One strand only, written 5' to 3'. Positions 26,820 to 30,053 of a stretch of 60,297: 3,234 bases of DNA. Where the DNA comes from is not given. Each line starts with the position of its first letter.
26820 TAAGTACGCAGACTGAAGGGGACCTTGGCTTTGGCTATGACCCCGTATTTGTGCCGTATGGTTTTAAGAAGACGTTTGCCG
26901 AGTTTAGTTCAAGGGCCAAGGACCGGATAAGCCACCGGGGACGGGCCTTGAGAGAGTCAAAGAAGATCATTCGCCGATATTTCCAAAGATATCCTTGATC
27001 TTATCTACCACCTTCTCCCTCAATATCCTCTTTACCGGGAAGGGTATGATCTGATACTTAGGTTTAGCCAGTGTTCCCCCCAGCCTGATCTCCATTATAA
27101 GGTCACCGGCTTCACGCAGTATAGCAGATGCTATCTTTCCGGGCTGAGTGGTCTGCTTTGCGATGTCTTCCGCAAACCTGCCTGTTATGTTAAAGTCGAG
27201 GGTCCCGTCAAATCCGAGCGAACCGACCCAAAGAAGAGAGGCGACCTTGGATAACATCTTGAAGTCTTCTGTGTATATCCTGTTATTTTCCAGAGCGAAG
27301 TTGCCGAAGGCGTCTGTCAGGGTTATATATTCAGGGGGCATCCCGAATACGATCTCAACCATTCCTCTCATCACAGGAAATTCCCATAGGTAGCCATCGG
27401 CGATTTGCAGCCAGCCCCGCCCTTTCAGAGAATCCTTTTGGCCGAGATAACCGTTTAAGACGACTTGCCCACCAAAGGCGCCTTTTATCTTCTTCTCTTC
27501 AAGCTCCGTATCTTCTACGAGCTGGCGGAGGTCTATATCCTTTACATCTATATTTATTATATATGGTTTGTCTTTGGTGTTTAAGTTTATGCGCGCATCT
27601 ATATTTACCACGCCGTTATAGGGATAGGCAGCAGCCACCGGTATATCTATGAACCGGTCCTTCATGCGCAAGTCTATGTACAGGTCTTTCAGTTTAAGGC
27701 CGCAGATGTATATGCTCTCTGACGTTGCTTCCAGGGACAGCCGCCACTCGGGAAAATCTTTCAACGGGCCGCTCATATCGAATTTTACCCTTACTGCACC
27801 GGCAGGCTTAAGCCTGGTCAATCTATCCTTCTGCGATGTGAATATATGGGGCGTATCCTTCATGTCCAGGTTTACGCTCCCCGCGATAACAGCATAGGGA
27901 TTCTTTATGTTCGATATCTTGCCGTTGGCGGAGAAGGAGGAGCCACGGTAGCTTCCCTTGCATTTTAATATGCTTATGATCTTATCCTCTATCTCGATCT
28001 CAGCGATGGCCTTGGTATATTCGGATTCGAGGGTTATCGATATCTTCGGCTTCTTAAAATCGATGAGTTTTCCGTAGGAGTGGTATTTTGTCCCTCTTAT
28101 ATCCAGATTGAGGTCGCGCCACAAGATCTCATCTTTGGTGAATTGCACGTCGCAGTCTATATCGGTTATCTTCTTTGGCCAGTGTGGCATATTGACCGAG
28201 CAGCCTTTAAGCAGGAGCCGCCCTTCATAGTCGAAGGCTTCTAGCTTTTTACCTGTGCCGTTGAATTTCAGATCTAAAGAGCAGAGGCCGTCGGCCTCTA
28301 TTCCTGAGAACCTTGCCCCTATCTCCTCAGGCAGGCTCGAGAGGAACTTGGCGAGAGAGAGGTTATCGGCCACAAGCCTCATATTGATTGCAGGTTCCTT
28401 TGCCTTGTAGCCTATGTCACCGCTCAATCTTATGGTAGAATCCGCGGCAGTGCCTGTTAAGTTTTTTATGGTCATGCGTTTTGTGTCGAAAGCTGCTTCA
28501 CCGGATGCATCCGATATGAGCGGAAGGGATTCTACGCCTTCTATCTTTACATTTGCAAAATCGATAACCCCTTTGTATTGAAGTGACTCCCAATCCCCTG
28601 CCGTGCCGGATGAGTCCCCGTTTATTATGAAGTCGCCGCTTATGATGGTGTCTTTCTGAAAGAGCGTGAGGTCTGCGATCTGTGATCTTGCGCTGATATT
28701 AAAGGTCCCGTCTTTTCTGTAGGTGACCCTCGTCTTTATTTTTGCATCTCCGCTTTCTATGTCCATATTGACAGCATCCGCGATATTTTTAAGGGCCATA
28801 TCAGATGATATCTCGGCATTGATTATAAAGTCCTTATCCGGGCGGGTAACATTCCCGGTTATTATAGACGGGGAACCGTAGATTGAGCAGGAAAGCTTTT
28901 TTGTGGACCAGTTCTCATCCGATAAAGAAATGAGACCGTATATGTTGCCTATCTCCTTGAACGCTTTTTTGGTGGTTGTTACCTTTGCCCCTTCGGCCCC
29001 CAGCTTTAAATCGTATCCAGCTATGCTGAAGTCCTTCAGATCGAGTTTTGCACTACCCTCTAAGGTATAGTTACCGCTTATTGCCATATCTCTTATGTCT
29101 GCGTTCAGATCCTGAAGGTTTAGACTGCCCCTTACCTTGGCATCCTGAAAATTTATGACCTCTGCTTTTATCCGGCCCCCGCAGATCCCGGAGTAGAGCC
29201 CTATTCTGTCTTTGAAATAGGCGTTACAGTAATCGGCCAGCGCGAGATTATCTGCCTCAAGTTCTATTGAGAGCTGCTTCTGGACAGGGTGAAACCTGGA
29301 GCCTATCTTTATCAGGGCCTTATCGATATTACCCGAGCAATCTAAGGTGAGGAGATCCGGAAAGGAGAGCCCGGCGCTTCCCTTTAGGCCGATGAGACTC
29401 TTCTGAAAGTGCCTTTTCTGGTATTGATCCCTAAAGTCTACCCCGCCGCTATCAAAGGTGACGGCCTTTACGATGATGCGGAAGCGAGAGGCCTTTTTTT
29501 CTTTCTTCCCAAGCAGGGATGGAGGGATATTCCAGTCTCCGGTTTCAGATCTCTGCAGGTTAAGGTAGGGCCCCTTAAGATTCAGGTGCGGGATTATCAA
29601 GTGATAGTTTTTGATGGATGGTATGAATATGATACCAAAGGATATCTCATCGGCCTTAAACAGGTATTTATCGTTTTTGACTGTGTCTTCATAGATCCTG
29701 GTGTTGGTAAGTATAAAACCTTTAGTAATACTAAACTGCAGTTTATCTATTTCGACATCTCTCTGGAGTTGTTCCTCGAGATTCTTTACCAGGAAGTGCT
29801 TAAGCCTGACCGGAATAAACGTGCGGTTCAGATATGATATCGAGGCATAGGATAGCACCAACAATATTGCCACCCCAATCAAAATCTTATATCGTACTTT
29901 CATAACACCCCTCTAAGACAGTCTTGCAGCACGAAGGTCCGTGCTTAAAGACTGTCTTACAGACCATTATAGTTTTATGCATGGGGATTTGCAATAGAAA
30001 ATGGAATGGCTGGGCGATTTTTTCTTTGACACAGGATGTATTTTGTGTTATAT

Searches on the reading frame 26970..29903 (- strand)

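Call 7: search_protein_families(library=pfam, proteins=[window:26970-29903:-], max_evalue=0.001)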
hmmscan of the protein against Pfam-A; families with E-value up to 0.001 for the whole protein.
window:26970-29903:- (978 aa): 3 families
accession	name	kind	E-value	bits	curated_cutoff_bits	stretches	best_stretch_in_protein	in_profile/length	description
PF05359.17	DUF748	-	2.3e-18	66.1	50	1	11-304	17-303/1037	Domain of Unknown Function (DUF748)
PF05170.20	AsmA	-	7.5e-13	48.6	29.8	2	720-816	436-534/607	AsmA family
PF13116.12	YhdP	-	5.6e-08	31.6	46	0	416-605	509-704/1224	YhdP protein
